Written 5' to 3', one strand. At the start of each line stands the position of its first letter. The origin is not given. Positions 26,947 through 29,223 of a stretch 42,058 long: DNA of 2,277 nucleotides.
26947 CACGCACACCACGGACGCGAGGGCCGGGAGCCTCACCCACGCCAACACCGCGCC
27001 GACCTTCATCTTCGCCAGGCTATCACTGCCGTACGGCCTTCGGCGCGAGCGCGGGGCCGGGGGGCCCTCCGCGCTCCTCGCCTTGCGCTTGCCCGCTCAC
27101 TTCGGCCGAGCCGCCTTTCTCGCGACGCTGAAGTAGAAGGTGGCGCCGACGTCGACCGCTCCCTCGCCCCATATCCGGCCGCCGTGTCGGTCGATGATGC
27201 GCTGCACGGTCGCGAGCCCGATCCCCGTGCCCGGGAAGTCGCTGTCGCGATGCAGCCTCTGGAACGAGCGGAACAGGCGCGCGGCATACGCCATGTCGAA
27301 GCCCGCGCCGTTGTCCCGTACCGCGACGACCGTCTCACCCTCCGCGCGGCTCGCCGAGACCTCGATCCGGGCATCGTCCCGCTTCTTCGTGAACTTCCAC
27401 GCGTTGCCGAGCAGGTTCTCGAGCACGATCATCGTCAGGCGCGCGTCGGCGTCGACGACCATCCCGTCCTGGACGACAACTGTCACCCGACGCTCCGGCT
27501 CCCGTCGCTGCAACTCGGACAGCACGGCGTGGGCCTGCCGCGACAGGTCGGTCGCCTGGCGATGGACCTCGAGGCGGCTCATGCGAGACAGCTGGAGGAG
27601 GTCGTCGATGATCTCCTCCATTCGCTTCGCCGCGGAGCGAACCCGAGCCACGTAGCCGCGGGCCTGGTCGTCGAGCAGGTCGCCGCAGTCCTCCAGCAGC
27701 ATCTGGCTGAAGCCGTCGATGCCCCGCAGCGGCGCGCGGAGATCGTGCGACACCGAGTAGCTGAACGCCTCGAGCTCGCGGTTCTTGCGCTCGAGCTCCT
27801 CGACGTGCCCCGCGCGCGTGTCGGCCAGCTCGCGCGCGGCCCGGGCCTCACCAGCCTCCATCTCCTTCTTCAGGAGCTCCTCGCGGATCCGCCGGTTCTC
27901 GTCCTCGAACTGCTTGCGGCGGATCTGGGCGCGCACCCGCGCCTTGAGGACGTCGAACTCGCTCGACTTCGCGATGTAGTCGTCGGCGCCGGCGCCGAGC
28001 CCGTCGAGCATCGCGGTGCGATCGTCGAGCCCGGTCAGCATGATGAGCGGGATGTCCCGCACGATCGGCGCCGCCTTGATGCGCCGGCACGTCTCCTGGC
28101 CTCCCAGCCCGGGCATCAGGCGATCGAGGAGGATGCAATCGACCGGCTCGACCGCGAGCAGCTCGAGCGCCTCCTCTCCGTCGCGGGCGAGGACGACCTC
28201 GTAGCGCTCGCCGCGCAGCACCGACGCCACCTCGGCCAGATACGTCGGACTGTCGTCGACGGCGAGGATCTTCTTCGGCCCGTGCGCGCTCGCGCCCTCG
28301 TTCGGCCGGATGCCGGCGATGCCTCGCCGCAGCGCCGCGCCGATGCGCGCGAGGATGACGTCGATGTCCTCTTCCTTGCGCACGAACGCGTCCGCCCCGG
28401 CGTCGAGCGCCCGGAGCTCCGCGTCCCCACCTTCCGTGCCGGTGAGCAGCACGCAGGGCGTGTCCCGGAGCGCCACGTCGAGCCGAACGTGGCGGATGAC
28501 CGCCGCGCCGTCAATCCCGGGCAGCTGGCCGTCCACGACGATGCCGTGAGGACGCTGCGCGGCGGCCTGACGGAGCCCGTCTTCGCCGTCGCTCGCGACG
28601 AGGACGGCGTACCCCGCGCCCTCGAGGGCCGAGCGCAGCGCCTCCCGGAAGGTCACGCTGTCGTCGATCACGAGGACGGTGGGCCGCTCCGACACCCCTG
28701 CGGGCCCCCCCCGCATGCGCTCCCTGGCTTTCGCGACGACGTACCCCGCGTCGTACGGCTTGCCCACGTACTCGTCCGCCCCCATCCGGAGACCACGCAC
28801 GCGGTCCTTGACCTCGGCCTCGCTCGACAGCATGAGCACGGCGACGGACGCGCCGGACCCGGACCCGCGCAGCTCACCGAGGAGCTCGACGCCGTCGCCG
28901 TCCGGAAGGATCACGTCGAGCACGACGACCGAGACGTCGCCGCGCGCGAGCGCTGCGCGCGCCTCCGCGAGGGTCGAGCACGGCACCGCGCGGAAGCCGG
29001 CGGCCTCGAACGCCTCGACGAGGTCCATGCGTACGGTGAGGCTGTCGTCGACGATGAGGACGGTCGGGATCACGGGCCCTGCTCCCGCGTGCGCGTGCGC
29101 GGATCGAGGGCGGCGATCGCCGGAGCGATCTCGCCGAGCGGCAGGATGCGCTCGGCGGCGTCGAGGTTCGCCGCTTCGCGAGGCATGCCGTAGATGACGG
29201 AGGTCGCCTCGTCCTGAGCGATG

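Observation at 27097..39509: Wsp/Frz-like chemosensory operon wired to a triple-receiver kinase and a divergent REC-EAL: candidate chemosensory-to-phosphorelay-to-c-di-GMP-degradation system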

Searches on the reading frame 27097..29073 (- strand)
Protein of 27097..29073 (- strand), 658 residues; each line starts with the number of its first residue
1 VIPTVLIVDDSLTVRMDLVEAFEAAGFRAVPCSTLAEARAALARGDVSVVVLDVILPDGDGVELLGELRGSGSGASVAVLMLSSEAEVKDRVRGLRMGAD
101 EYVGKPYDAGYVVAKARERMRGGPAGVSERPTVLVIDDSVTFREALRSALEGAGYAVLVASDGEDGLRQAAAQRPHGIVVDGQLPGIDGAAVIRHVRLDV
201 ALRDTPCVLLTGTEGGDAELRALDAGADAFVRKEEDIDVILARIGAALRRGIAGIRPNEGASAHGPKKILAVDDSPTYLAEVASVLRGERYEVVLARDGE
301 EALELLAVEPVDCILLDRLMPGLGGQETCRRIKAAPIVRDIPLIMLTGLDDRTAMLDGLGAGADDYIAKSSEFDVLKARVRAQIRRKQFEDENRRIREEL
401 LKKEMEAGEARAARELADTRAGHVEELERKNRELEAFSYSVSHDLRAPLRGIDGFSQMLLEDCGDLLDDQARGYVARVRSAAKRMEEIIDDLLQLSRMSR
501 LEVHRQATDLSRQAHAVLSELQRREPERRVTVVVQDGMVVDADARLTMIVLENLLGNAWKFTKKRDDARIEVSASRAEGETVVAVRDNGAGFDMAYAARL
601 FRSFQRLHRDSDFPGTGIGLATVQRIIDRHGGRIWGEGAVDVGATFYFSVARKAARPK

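Call 4: search_protein_families(library=pfam, proteins=[window:27097-29073:-], max_evalue=0.001)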
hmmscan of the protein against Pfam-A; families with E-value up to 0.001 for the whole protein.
window:27097-29073:- (658 aa): 4 families
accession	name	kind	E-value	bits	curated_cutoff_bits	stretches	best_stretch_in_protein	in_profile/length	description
PF00072.30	Response_reg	-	2e-66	221.6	30.2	3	269-381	1-111/111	Response regulator receiver domain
PF02518.31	HATPase_c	-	2.5e-20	73.4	26.4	1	544-650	3-107/111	Histidine kinase-, DNA gyrase B-, and HSP90-like ATPase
PF00512.31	HisKA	-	1.7e-15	57.3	26.9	1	435-498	3-63/66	His Kinase A (phospho-acceptor) domain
PF13581.12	HATPase_c_2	-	0.00012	22.5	27.4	1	549-629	34-111/127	Histidine kinase-like ATPase domain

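Call 6: find_encoding_contigs(protein=window:27097-29073:-, flank=10000, max_places=6)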
Protein window:27097-29073:- (658 aa): no gene with exactly this product is on record in the collection.

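Call 7: find_homologous_proteins(query=window:27097-29073:-, max_evalue=1e-20)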
Query window:27097-29073:- (658 aa): 7482 proteins with E <= 1e-20 among 8000 candidates; the best 120 are listed.
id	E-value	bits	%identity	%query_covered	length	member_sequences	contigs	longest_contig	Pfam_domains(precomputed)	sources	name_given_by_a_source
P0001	0.0e+0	1402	100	100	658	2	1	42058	PF02518.32,PF00512.32,PF00072.31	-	-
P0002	0.0e+0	1117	81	100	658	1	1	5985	PF02518.32,PF00512.32,PF00072.31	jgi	jgi:two-component system, NtrC family, sensor kinase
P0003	0.0e+0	1113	80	100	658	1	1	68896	PF02518.32,PF00512.32,PF00072.31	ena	-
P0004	0.0e+0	1096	79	100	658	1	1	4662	PF02518.32,PF00512.32,PF00072.31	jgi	jgi:two-component system NtrC family sensor kinase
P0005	0.0e+0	1093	80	100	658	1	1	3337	PF02518.32,PF00512.32,PF00072.31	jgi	-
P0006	0.0e+0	1031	75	100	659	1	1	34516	PF02518.32,PF00512.32,PF00072.31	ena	-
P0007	0.0e+0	1024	75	100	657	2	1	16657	PF02518.32,PF00512.32,PF00072.31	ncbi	ncbi:MAG TPA: response regulator [Polyangiaceae bacterium]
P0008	3.4e-285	966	71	99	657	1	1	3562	PF02518.32,PF00512.32,PF00072.31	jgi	jgi:two-component system NtrC family sensor kinase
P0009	1.0e-284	964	71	99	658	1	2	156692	PF02518.32,PF00512.32,PF00072.31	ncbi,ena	-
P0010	2.3e-283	960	70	99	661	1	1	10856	PF02518.32,PF00512.32,PF00072.31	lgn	-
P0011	3.8e-282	956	71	100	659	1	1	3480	PF02518.32,PF00512.32,PF00072.31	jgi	jgi:two-component system, NtrC family, sensor kinase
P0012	1.1e-281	954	70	99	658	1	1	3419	PF02518.32,PF00512.32,PF00072.31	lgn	-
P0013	2.0e-281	953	71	98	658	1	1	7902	PF02518.32,PF00512.32,PF00072.31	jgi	jgi:two-component system, NtrC family, sensor kinase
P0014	4.2e-281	952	71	99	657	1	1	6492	PF02518.32,PF00512.32,PF00072.31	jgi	jgi:two-component system NtrC family sensor kinase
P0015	1.2e-280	951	71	97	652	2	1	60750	PF02518.32,PF00512.32,PF00072.31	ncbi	-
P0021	1.2e-276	937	70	99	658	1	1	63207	PF02518.32,PF00512.32,PF00072.31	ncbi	-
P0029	1.0e-274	931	68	99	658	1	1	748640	PF02518.32,PF00512.32,PF23198.2,PF00072.31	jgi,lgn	jgi:DNA-binding response OmpR family regulator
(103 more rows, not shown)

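Call 8: find_related_loci(query=window:27097-29073:-, collection=genome_contigs, flank=10000)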
Query window:27097-29073:- (658 aa) in genome_contigs; peptide patterns used: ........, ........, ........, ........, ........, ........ (x = any residue, [..] = any of these).
292 stretches matched a pattern; 68 encode a relative of the query (tblastn E <= 1e-3); 68 distinct loci.
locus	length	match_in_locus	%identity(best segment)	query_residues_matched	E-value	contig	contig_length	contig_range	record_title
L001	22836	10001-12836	66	2-650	0e+0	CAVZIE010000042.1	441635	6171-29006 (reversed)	MAG: uncultured delta proteobacterium isolate MFD02416.bin.2.211 genome assembly, contig: contig_6702, whole genome shot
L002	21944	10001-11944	67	3-650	0e+0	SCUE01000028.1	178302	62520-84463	MAG: Chloroflexota bacterium isolate FW602_bin.22 FW602_bin.22-102733, whole genome shotgun sequence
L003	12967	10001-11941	64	2-650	0e+0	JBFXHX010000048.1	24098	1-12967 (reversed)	MAG: Candidatus Binatia bacterium isolate CA_2019_TPIn_197 NODE_6710_length_24098_cov_9.926703_TPIn, whole genome shotgu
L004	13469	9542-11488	65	1-650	0e+0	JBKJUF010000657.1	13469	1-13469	MAG: Kofleriaceae bacterium isolate ant_bin.650 k117_1998849, whole genome shotgun sequence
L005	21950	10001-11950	63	1-651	0e+0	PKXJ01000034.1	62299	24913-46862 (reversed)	MAG: Acidimicrobiaceae bacterium isolate palsa_652 73.20120500_P26.10_contig_715, whole genome shotgun sequence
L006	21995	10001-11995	46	1-634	7e-152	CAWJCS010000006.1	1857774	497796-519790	MAG: uncultured delta proteobacterium isolate MFD04944.bin.1.40 genome assembly, contig: contig_33973, whole genome shot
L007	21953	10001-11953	60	1-654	0e+0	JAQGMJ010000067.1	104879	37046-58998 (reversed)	MAG: Betaproteobacteria bacterium isolate RYN_558 scaffold_3450815, whole genome shotgun sequence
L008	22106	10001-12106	49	1-646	2e-169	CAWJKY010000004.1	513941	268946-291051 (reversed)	MAG: uncultured Alphaproteobacteria bacterium isolate MFD02416.bin.1.58 genome assembly, contig: contig_9552, whole geno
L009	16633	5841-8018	56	57-650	9e-84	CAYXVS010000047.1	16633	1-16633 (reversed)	MAG TPA_asm: uncultured Anaerolineales bacterium isolate binchicken_co8_377 genome assembly, contig: NODE_6002_length_16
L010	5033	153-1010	50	344-650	1e-83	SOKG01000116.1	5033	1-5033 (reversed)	MAG: Dehalococcoidia bacterium isolate E44_bin56 NODE_10407_length_5033_cov_6.750904, whole genome shotgun sequence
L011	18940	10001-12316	60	312-650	3e-81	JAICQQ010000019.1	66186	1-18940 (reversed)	MAG: Polyangiaceae bacterium isolate TY_HY_2_bin.55 k141_2796751_length_66186_cov_19.9940, whole genome shotgun sequence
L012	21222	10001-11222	48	312-654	2e-80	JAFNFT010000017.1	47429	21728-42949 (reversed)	MAG: Methanobacteriota archaeon isolate bin_19 PROKKA_contig000017, whole genome shotgun sequence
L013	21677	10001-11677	48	269-651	1e-76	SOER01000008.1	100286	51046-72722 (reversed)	MAG: Candidatus Loosdrechtia aerotolerans isolate YC1 NODE_8_length_100286_cov_11.766881, whole genome shotgun sequence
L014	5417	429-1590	55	268-653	4e-75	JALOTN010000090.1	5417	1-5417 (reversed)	MAG: Thermoplasmatota archaeon isolate Prado234 scaffold_74798, whole genome shotgun sequence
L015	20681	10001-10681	52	426-652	3e-74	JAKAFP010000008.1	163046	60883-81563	MAG: Chloroflexi bacterium isolate WY2.bin104 NODE_116_length_163046_cov_4.059569, whole genome shotgun sequence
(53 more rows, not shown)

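Call 13: search_protein_families(library=pfam, proteins=[L001:890-1468:+, L002:1879-2709:+, L003:1134-2558:+, L004:731-2224:+, L005:816-1709:+, L005:2415-2672:+, L006:42-1616:+, L007:1791-2231:+, L007:1085-1705:+, L008:936-2561:+], max_evalue=0.001)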
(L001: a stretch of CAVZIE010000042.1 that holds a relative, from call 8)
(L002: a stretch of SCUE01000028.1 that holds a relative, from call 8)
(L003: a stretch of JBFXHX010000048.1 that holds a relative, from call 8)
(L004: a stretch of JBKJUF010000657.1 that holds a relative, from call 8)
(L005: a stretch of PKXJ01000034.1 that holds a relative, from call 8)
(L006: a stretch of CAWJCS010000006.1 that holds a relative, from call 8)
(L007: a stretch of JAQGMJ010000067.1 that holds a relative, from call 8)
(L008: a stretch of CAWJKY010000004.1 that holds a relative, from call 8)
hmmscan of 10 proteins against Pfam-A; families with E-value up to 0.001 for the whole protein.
L001:890-1468:+ (192 aa): 1 family
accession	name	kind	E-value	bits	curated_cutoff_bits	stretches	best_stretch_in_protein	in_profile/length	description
PF00025.27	Arf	-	4.3e-06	26.8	22.3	1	64-159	50-141/174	ADP-ribosylation factor family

L002:1879-2709:+ (276 aa): 2 families
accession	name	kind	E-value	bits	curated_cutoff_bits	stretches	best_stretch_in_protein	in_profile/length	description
PF04321.23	RmlD_sub_bind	-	1.4e-30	106.8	27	1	3-260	2-266/287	RmlD substrate binding domain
PF01370.27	Epimerase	-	8.4e-14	52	20.9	1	5-200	2-227/240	NAD dependent epimerase/dehydratase family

L003:1134-2558:+ (474 aa): 6 families
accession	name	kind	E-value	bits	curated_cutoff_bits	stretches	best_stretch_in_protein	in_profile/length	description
PF01406.26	tRNA-synt_1e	-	1.4e-127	425.7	27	1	16-312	2-299/301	tRNA synthetases class I (C) catalytic domain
PF09190.17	DALR_2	-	4.6e-13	50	22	1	348-403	1-57/57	DALR domain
PF09334.17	tRNA-synt_1g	-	9.4e-11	41.5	20.1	1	35-138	12-116/391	tRNA synthetases class I (M)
PF00133.28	tRNA-synt_1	-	1.4e-08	34.4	22.7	1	220-300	328-409/414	tRNA synthetases class I (I, L, M and V)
PF23493.1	CysS_C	-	2.1e-06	28.2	23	1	425-470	5-50/51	Cysteinyl-tRNA ligase anticodon binding domain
PF01921.24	tRNA-synt_1f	-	2.1e-06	27.3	27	0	263-324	279-340/360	tRNA synthetases class I (K)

L004:731-2224:+ (497 aa): 0 families

L005:816-1709:+ (297 aa): 3 families
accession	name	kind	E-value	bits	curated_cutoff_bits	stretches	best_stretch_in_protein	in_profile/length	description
PF03949.21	Malic_M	-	5e-25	88.7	23.5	1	75-290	3-253/258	Malic enzyme, NAD binding domain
PF00390.24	malic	-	9e-10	39.1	23.1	1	1-61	92-182/182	Malic enzyme, N-terminal domain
PF01262.27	AlaDh_PNT_C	-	7.8e-05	22.6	23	1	95-197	26-129/214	Alanine dehydrogenase/PNT, C-terminal domain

L005:2415-2672:+ (85 aa): 0 families

L006:42-1616:+ (524 aa): 5 families
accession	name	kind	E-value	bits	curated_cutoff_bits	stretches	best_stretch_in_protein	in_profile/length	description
PF14450.12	FtsA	-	9.5e-49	165.4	31.8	2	312-479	1-127/127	Cell division protein FtsA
PF02491.25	SHS2_FTSA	-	2.8e-29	101.7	25.4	1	190-267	1-79/79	SHS2 domain inserted in FTSA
PF06723.19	MreB_Mbl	-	3.2e-11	43.1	27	1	304-456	140-303/327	MreB/Mbl protein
PF11104.14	PilM_2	-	5.5e-06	26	27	1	260-365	125-236/340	Type IV pilus assembly protein PilM;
PF06277.17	EutA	-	9.1e-06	25.3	27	1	302-350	137-184/475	Ethanolamine utilisation protein EutA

L007:1791-2231:+ (146 aa): 1 family
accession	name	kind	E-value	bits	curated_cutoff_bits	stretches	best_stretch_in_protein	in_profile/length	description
PF04386.18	SspB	-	7.9e-37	127.1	27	1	12-146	1-156/156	Stringent starvation protein B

L007:1085-1705:+ (206 aa): 8 families
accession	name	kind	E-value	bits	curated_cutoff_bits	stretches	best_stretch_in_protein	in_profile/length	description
PF13409.12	GST_N_2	-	4.2e-19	69.4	25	1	16-80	1-70/70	Glutathione S-transferase, N-terminal domain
PF02798.26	GST_N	-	2.8e-18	66.4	20.9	1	10-79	4-76/76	Glutathione S-transferase, N-terminal domain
PF13417.12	GST_N_3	-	1.8e-17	63.8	22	1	11-84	1-74/75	Glutathione S-transferase, N-terminal domain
PF00043.30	GST_C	-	8.3e-11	42.4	20.7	1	117-191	18-93/93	Glutathione S-transferase, C-terminal domain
PF22441.2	CLIC-like_N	-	6.5e-09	36.3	23.5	1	16-81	18-83/86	CLIC-like N-terminal domain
PF13410.11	GST_C_2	-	9.3e-08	32.5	24.9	1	122-178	3-61/69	Glutathione S-transferase, C-terminal domain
PF00462.30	Glutaredoxin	-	3e-05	24.6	22.9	1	10-41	2-33/60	Glutaredoxin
PF14497.11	GST_C_3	-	0.00083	20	21.6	0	119-191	21-95/104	Glutathione S-transferase, C-terminal domain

L008:936-2561:+ (541 aa): 2 families
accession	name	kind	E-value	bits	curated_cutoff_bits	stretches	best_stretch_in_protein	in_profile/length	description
PF00732.25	GMC_oxred_N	-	4.2e-52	177.5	23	1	13-303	1-217/218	GMC oxidoreductase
PF05199.19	GMC_oxred_C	-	5.1e-37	128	24.6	1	395-531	1-139/139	GMC oxidoreductase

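Call 14: find_encoding_contigs(protein=P0003, flank=10000, max_places=2)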
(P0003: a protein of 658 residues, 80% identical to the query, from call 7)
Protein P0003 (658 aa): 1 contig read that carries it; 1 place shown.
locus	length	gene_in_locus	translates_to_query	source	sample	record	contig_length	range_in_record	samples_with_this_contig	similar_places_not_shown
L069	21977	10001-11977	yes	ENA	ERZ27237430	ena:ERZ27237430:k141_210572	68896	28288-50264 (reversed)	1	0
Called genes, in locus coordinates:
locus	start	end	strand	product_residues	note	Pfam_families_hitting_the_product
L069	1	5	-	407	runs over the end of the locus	PF00072:Response_reg, PF00563:EAL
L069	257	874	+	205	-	PF00072:Response_reg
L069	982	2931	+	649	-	PF00072:Response_reg, PF13188:PAS_8 (weak), PF02518:HATPase_c, PF00072:Response_reg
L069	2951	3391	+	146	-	PF01584:CheW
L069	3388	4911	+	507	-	PF01739:CheR, PF13489:Methyltransf_23, PF13649:Methyltransf_25 (faint), PF08242:Methyltransf_12 (weak), PF08241:Methyltransf_11 (weak), PF14559:TPR_19 (faint)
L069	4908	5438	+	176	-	PF01584:CheW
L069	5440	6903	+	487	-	PF05227:CHASE3, PF00015:MCPsignal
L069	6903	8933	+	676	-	PF01627:Hpt, PF02518:HATPase_c, PF01584:CheW, PF00072:Response_reg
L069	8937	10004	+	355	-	PF00072:Response_reg, PF01339:CheB_methylest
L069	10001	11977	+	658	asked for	PF00072:Response_reg, PF00512:HisKA, PF02518:HATPase_c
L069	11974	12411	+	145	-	PF00072:Response_reg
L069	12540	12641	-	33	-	-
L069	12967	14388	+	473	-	PF13431:TPR_17 (faint), PF07719:TPR_2 (faint), PF13414:TPR_11 (faint), PF13428:TPR_14 (faint), PF13432:TPR_16 (faint), PF14559:TPR_19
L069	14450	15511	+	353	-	PF00440:TetR_N, PF21597:TetR_C_43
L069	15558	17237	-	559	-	PF00034:Cytochrom_C (weak), PF22807:TrAA12, PF07995:GSDH, PF22807:TrAA12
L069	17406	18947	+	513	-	-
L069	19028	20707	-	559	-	PF16862:Glyco_hydro_79C (faint)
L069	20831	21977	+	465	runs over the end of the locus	-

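Call 15: find_encoding_contigs(protein=P0006, flank=10000, max_places=2)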
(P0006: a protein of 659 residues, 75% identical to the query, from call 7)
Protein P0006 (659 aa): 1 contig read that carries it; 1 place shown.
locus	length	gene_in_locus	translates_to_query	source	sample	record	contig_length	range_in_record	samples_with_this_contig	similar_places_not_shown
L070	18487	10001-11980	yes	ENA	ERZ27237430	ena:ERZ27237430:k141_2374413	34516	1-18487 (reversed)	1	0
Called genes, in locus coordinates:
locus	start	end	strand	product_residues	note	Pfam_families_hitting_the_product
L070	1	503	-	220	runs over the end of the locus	PF01323:DSBA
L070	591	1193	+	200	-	PF02627:CMD (weak)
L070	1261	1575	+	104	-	PF12840:HTH_20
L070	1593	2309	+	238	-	PF00230:MIP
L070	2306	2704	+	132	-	PF01451:LMWPc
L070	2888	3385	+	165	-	PF01584:CheW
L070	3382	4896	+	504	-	PF01739:CheR, PF13489:Methyltransf_23 (weak), PF08241:Methyltransf_11 (weak), PF13649:Methyltransf_25 (faint), PF08242:Methyltransf_12 (weak)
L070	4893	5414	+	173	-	PF01584:CheW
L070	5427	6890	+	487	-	PF05227:CHASE3, PF00015:MCPsignal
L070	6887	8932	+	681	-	PF01627:Hpt, PF02518:HATPase_c, PF01584:CheW, PF00072:Response_reg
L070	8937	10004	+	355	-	PF00072:Response_reg, PF01339:CheB_methylest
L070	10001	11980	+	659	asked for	PF00072:Response_reg, PF00512:HisKA, PF02518:HATPase_c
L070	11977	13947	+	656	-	PF00072:Response_reg, PF00989:PAS, PF08448:PAS_4, PF13426:PAS_9 (weak), PF08447:PAS_3, PF00512:HisKA, PF02518:HATPase_c, PF00072:Response_reg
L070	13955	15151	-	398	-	-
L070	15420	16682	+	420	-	PF00083:Sugar_tr, PF07690:MFS_1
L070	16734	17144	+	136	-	PF02566:OsmC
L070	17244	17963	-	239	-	-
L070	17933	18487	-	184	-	?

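Call 16: find_encoding_contigs(protein=P0007, flank=10000, max_places=2)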
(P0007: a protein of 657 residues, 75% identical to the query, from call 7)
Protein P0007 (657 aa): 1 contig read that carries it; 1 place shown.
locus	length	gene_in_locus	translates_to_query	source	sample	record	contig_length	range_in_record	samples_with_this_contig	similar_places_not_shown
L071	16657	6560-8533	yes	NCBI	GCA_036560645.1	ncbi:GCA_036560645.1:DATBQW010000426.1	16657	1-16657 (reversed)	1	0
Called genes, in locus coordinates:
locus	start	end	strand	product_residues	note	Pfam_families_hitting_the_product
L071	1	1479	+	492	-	PF01739:CheR, PF13489:Methyltransf_23 (weak), PF08241:Methyltransf_11 (faint), PF13649:Methyltransf_25 (faint), PF13847:Methyltransf_31 (faint), PF08242:Methyltransf_12 (weak), PF13432:TPR_16 (weak), PF14559:TPR_19 (weak), +1 more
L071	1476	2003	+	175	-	PF01584:CheW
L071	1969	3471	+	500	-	PF05227:CHASE3, PF00015:MCPsignal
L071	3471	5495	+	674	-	PF01627:Hpt, PF02518:HATPase_c, PF01584:CheW, PF00072:Response_reg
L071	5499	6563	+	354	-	PF00072:Response_reg, PF01339:CheB_methylest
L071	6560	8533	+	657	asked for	PF00072:Response_reg, PF00512:HisKA, PF02518:HATPase_c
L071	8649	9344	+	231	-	PF05988:DUF899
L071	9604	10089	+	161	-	-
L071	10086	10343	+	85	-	-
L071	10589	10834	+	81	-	-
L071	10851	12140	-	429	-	PF00989:PAS, PF13188:PAS_8 (weak), PF13426:PAS_9 (weak)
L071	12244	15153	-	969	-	PF01339:CheB_methylest, PF03705:CheR_N, PF01739:CheR, PF08448:PAS_4 (faint), PF28256:CCDC171, PF13596:PAS_10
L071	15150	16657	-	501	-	?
